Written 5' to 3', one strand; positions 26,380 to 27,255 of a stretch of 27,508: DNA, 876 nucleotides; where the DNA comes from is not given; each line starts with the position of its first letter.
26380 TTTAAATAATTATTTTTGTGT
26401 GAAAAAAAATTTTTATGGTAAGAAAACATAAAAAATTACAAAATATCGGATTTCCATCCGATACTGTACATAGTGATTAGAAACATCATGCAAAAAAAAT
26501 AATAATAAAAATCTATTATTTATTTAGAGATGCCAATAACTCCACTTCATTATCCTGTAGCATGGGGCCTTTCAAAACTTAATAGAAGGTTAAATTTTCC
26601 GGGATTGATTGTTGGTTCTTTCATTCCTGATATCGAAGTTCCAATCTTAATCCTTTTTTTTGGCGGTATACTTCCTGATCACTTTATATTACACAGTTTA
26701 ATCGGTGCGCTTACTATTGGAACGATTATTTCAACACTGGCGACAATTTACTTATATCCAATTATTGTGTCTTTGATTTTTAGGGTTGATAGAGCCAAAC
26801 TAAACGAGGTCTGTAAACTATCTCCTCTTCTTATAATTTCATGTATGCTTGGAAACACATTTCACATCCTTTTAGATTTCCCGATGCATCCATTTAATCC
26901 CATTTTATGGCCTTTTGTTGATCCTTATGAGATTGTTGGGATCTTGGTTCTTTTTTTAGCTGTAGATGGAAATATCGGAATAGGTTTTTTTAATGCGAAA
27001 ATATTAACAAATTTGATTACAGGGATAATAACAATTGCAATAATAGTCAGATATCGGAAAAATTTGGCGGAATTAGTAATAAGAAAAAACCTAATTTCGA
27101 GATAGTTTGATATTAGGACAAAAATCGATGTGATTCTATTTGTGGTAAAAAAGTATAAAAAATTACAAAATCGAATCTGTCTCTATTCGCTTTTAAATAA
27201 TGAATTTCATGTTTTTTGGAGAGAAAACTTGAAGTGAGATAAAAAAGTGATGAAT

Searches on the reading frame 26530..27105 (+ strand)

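Call 16: search_protein_families(library=pfam, proteins=[window:26530-27105:+], max_evalue=0.01)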
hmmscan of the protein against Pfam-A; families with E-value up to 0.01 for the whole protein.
window:26530-27105:+ (191 aa): 3 families
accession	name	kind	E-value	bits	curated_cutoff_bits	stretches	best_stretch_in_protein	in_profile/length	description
PF13803.12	DUF4184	-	4.5e-07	30.3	25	1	1-117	1-123/229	Domain of unknown function (DUF4184)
PF04307.19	YdjM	-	1.5e-05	25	29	1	20-151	27-145/176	YdjM inner membrane protein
PF00882.24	Zn_dep_PLPC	-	0.0013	19.2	26.8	1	18-124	18-102/167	Zinc dependent phospholipase C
